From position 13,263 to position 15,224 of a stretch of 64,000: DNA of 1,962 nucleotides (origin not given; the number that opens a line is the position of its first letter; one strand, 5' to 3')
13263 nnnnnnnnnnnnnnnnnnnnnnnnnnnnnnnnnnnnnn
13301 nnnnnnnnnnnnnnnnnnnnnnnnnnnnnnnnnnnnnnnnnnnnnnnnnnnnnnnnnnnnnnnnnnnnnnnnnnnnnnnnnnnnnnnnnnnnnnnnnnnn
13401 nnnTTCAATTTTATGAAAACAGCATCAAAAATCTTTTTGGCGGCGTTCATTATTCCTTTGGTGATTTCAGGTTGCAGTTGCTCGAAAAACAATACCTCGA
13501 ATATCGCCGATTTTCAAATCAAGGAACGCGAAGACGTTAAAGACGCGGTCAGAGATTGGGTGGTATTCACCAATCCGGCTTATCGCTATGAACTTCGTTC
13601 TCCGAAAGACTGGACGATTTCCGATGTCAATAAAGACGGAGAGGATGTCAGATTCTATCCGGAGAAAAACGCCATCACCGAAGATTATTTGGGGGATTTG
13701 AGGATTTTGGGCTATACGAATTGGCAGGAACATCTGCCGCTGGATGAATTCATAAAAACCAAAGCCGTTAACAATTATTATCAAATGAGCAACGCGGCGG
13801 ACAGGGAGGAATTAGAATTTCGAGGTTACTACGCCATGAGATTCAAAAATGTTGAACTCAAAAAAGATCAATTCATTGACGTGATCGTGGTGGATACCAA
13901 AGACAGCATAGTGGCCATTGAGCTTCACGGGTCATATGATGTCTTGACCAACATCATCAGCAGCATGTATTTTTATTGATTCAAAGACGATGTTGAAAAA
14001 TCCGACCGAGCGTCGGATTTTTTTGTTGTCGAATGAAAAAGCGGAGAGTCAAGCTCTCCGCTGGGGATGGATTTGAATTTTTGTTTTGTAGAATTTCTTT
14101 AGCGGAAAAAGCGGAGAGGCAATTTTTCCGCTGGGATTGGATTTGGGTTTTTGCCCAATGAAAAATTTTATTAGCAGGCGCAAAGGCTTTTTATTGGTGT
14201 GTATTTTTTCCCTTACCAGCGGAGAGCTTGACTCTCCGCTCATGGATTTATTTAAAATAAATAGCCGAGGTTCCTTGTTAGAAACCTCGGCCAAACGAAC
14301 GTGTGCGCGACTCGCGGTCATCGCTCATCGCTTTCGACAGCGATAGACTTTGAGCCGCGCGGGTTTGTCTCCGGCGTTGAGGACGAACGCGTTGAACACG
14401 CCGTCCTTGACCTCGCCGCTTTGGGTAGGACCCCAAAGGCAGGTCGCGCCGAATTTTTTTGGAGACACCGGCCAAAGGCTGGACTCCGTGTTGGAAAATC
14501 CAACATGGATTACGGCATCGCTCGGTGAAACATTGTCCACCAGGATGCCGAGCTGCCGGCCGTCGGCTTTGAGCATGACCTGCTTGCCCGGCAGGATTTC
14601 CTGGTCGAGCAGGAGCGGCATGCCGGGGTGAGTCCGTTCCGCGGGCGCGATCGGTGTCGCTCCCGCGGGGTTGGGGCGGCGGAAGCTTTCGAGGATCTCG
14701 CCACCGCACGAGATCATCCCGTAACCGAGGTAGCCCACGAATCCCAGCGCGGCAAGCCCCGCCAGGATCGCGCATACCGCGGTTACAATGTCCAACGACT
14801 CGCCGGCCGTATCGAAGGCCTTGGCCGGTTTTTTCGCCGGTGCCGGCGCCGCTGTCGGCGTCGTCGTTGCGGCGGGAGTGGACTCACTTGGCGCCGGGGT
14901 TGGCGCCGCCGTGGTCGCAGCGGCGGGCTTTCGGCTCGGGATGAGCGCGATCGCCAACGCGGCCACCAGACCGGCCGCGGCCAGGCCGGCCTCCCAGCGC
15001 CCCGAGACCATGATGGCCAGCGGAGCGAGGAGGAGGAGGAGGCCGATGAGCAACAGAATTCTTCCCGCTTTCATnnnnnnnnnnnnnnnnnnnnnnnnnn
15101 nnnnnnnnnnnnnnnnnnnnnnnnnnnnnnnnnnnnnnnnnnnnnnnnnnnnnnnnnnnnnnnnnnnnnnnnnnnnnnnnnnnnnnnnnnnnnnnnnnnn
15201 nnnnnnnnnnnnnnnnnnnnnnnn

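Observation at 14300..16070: GC-rich island encoding an SPFH/band-7 protein and a PT-rich membrane partner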

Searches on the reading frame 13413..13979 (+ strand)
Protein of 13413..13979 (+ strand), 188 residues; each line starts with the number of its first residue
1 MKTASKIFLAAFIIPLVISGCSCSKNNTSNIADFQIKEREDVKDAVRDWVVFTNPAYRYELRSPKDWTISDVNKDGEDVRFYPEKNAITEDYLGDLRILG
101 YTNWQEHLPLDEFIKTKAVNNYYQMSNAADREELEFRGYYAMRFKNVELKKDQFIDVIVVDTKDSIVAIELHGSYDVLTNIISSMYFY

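Call 4: search_protein_families(library=pfam, proteins=[window:13413-13979:+], max_evalue=1)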
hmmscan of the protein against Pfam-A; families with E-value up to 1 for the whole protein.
window:13413-13979:+ (188 aa): 1 family
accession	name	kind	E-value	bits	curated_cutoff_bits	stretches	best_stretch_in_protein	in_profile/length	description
PF23290.1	KOW5_SPT5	-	0.19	11.7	27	1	158-174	19-35/46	Transcription elongation factor SPT5, fifth KOW domain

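Call 5: search_protein_families(library=ncbifam, proteins=[window:13413-13979:+], max_evalue=1)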
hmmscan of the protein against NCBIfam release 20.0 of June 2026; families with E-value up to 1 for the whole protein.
window:13413-13979:+ (188 aa): 1 family
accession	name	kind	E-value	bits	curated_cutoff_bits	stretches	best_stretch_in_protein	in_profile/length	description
NF042966.1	AcAcCoAred_PhaB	equivalog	0.016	14.8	436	1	117-186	54-122/240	acetoacetyl-CoA reductase PhaB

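Call 44: find_related_loci(query=A1, collection=metagenome_contigs, flank=8000)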
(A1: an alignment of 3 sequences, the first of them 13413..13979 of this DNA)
Query A1 (188 aa) in metagenome_contigs; peptide patterns used: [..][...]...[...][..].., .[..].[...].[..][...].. (x = any residue, [..] = any of these).
86 stretches matched a pattern; 17 encode a relative of the query (tblastn E <= 1e-3); 17 distinct loci.
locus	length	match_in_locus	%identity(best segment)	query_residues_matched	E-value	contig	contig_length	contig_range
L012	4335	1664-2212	58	6-188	3e-75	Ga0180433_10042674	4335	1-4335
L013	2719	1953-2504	52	5-188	1e-63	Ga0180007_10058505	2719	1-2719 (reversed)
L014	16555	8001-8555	48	6-188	1e-57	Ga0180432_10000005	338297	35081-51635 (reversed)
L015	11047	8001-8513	51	20-188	8e-56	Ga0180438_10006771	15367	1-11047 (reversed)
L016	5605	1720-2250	33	1-188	1e-30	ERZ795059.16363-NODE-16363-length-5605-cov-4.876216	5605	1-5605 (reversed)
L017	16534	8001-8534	33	6-188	4e-29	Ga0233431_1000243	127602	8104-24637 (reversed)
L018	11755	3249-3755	34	6-188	9e-28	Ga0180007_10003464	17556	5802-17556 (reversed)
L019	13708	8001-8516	33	6-188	1e-27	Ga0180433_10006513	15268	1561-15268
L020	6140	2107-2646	34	1-188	5e-26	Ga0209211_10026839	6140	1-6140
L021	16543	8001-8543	30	2-188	1e-23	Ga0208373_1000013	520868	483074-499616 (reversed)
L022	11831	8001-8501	31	12-188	3e-23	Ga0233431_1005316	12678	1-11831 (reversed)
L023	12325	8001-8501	31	12-188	3e-23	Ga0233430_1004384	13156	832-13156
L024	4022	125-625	31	12-188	2e-23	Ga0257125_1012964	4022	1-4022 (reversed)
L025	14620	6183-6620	37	42-188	5e-23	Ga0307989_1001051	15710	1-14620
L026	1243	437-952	30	6-188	3e-22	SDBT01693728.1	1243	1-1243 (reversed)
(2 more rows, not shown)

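Call 92: search_protein_families(library=pfam, proteins=[L022:8580-9797:-, L025:7252-8532:-], max_evalue=0.1)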
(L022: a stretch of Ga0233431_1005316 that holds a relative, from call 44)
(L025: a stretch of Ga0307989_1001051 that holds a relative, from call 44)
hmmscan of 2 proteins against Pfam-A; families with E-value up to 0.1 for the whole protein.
L022:8580-9797:- (405 aa): 1 family
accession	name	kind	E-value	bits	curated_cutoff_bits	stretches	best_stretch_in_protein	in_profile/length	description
PF08491.16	SE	-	0.071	12.6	20.1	0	63-117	11-64/276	Squalene epoxidase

L025:7252-8532:- (426 aa): 2 families
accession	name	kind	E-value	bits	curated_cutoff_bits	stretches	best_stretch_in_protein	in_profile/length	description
PF01145.31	Band_7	-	3.4e-09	37.4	23.6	1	93-344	3-175/176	SPFH domain / Band 7 family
PF05532.17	CsbD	-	0.029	14.7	40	1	354-390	3-39/53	CsbD-like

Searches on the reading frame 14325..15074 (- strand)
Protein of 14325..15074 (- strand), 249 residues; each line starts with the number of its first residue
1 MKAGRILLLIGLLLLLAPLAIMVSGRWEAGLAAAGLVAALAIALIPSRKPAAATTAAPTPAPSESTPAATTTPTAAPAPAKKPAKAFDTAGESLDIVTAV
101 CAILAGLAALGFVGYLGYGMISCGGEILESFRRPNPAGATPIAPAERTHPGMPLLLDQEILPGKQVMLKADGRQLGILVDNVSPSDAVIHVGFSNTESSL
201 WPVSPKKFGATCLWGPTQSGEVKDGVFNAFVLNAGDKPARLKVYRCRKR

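Call 4: search_protein_families(library=pfam, proteins=[window:14325-15074:-], max_evalue=1)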
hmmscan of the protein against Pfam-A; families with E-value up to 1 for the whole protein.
window:14325-15074:- (249 aa): 1 family
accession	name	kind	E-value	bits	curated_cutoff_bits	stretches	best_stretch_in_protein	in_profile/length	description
PF03229.18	Alpha_GJ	-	0.11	13.5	21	1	22-112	6-98/126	Alphavirus glycoprotein J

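Call 5: search_protein_families(library=ncbifam, proteins=[window:14325-15074:-], max_evalue=1)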
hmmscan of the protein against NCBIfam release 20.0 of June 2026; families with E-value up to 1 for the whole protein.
window:14325-15074:- (249 aa): 2 families
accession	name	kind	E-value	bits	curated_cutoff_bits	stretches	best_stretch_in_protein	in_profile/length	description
NF038345.1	wall_hydro_RipC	exception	0.12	11.8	425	1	38-179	194-331/362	peptidoglycan hydrolase RipC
NF005847.0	PRK07764.2-3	equivalog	0.24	9.2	1670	1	49-89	396-436/1078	DNA polymerase III subunit gamma and tau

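Call 7: search_protein_families(library=padloc, proteins=[window:14325-15074:-], max_evalue=1)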
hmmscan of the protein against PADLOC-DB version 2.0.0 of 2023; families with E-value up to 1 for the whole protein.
window:14325-15074:- (249 aa): 0 families

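Call 8: search_protein_families(library=phrogs, proteins=[window:14325-15074:-], max_evalue=1)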
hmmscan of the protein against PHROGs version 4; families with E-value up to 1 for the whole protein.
window:14325-15074:- (249 aa): 2 families
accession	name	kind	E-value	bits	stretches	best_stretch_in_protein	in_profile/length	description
phrog_15511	-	unknown function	0.0036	17.5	1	46-142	244-334/511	-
phrog_32569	-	unknown function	0.056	13.2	1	38-114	9-81/519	-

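Call 12: find_homologous_proteins(query=window:14325-15074:-)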
Query window:14325-15074:- (249 aa): 1 proteins with E <= 0.001 among 8000 candidates.
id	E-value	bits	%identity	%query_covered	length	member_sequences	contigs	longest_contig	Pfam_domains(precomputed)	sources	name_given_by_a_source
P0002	2.0e-156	537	100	100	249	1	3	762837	-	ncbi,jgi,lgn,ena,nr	ncbi:MAG TPA: hypothetical protein VMX18_04750 [Candidatus Bipolaricaulota bacterium]|nr:hypothetica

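Call 29: predict_structure(protein=window:14325-15074:-)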
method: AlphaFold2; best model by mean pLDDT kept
length: 249 residues; sequences in the alignment: 1
mean_pLDDT: 50.1   pTM: 0.26
mean pLDDT of the five models: 50.1, 49.9, 48.6, 48.1, 40.9
residues with pLDDT >= 90: 0; 70-90: 28; 50-70: 77; < 50: 144
segments of 3 or more residues with pLDDT < 50: 47-58, 75-82, 84-87, 121-159, 169-173, 180-240, 243-249
pLDDT, mean of each block of 10 residues (from residue 1): 72 74 67 66 54 43 52 48 47 63 72 65 37 34 32 42 51 50 43 40 36 38 40 43 44
secondary structure, 60 per line:
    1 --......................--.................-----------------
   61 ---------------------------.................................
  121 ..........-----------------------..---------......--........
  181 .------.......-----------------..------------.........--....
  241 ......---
elements in order: H3-24 H27-43 H88-130 E165-170 E173-181 E188-194 E226-234 E237-246
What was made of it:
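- On NfeD (Pfam PF01957; SPFH operon partner): The low-confidence model (pLDDT 35-50 in this region) shows five strands (call 29).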

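Call 50: search_protein_families(library=pfam, alignment_id=A3, max_evalue=1)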
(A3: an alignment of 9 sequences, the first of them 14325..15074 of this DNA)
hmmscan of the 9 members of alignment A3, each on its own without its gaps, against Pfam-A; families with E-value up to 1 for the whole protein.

A. member 1, window:14325-15074:- (249 aa): 1 family
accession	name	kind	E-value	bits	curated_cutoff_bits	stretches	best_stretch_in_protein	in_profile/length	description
PF03229.18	Alpha_GJ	-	0.11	13.5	21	1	22-112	6-98/126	Alphavirus glycoprotein J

B. families by the number of members that match (of 9 scanned): 26 families (the first 25 are shown)
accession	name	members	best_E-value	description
PF04143.19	Sulf_transp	2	0.00038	Sulphur transport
PF08592.16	Anthrone_oxy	2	0.0076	Anthrone oxygenase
PF07690.21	MFS_1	2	0.021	Major Facilitator Superfamily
PF24057.1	DUF7358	2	0.021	Domain of unknown function (DUF7358)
PF13273.12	DUF4064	1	0.0012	Protein of unknown function (DUF4064)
PF20554.3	DUF6766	1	0.0036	Domain of unknown function (DUF6766)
PF06728.19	PIG-U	1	0.0041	GPI transamidase subunit PIG-U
PF11346.13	DUF3149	1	0.0067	Protein of unknown function (DUF3149)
PF01080.22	Presenilin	1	0.014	Presenilin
PF19942.4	DUF6404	1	0.016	Family of unknown function (DUF6404)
PF09716.15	ETRAMP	1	0.021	Malarial early transcribed membrane protein (ETRAMP)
PF13967.11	RSN1_TM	1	0.032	Late exocytosis, associated with Golgi transport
PF01292.26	Ni_hydr_CYTB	1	0.036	Prokaryotic cytochrome b561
PF07332.16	Phage_holin_3_6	1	0.054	Putative Actinobacterial Holin-X, holin superfamily III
PF15018.11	InaF-motif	1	0.097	TRP-interacting helix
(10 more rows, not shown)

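Call 52: search_solved_structures(query=A3, max_evalue=10)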
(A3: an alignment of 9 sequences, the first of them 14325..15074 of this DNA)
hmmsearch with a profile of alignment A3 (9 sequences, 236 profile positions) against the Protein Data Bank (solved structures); distinct sequences matched with E-value up to 10: 16.
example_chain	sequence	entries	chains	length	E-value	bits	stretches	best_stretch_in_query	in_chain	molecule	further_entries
8yjp_A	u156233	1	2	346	0.14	15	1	8-59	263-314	Probable G-protein coupled receptor 156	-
8yk0_A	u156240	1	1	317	0.18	14.7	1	8-59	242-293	Probable G-protein coupled receptor 156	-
8ieb_A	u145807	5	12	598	1.2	12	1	8-59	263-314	Probable G-protein coupled receptor 156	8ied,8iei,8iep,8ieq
7ksq_L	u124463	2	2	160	1.2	11.9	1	27-116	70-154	PSI subunit V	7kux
8yk0_B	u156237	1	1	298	1.4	11.7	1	8-56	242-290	Probable G-protein coupled receptor 156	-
6fkb_A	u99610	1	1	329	3.1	10.6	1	45-120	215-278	Rhodopsin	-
6fk6_A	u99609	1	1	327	3.2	10.6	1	45-120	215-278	Rhodopsin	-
5dys_A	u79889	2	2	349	3.2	10.6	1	45-120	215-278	Rhodopsin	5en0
3c9m_A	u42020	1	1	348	3.2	10.6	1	45-120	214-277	Rhodopsin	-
2j4y_A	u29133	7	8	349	3.2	10.6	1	45-120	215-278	RHODOPSIN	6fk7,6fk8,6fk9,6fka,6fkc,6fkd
2x72_A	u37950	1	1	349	3.2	10.6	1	45-120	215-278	RHODOPSIN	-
4bey_A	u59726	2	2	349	3.3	10.6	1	45-120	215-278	Rhodopsin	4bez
9nyx_B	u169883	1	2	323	3.4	10.5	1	44-120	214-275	Rhodopsin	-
6fuf_A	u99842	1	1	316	5.1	9.9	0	44-120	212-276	Rhodopsin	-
6uph_D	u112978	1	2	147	6.5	9.6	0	54-89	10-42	Histone H2B.1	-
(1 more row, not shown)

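Call 63: search_dna_similar(query=window:14325-15074:-, collection=phages, mode=protein, max_evalue=0.01, max_rows=10)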
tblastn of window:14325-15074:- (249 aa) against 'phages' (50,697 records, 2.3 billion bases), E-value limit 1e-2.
No match.

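Call 78: fold_search(model_id=the predicted structure, library=pdb)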
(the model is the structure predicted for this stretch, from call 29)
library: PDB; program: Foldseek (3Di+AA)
matches with E <= 10: 379; with E <= 0.001: 0
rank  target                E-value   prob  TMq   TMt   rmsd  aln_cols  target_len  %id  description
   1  8uha_Z                2.9e-01  0.05  0.11  0.07  15.8       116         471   14  Structure of paused transcription complex Pol II-DSIF-NELF - tilted (released 2024-03-20)
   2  8uhg_Z                3.1e-01  0.05  0.11  0.10  15.6       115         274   13  Structure of paused transcription complex Pol II-DSIF-NELF - poised post-translocated (released 2024-03-20)
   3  5c0p                  4.0e-01  0.14  0.16  0.15   8.4        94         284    8  The crystal structure of endo-arabinase from Bacteroides thetaiotaomicron VPI-5482 (released 2015-07-01)
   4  2lj6_MODEL_1_A        4.0e-01  0.08  0.12  0.19  14.2       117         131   14  Solution Structure and DNA-binding Properties of the Phosphoesterase Domain of DNA Ligase D (released 2011-11-16)
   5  2jo6_MODEL_1_A        4.5e-01  0.18  0.18  0.35   8.8       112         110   13  NMR structure of the E.coli protein NirD, Northeast Structural Genomics target ET100 (released 2007-03-27)
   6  4qqs_B                5.4e-01  0.15  0.17  0.15   8.7       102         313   14  Crystal structure of a thermostable family-43 glycoside hydrolase (released 2015-03-11)
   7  7pks_Z                5.8e-01  0.04  0.11  0.10  14.8       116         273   15  Structural basis of Integrator-mediated transcription regulation (released 2021-12-08)
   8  1wl7                  6.2e-01  0.16  0.17  0.15   6.9       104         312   10  Structure of the thermostable arabinanase (released 2005-06-21)
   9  4qqs_A                6.2e-01  0.14  0.18  0.15   8.7       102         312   14  Crystal structure of a thermostable family-43 glycoside hydrolase (released 2015-03-11)
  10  2exj_A                6.2e-01  0.14  0.17  0.09   9.1       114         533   10  Structure of the family43 beta-Xylosidase D128G mutant from geobacillus stearothermophilus in complex with xylobiose (released 2006-04-04)
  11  3r4y_B                6.2e-01  0.11  0.15  0.12   9.2        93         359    5  Crystal structure of alpha-neoagarobiose hydrolase (ALPHA-NABH) from Saccharophagus degradans 2-40 (released 2012-02-01)
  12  5xte_C                6.6e-01  0.07  0.15  0.18  18.6       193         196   16  Cryo-EM structure of human respiratory complex III (cytochrome bc1 complex) (released 2017-08-30)
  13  9j0n_Z                6.6e-01  0.04  0.11  0.07  16.1       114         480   16  Paused elongation complex of mammalian RNA polymerase II with nucleosome (PEC2-nuc) (released 2025-02-05)
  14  4mlg_A                7.0e-01  0.12  0.17  0.14   8.0        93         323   13  Structure of RS223-Beta-xylosidase (released 2014-09-17)
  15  3mea_A                7.0e-01  0.03  0.11  0.15  16.2       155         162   15  Crystal structure of the SGF29 in complex with H3K4me3 (released 2010-04-28)
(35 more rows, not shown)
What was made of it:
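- Tried and rejected: Foldseek on the poor partner model was uninformative (call 78).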
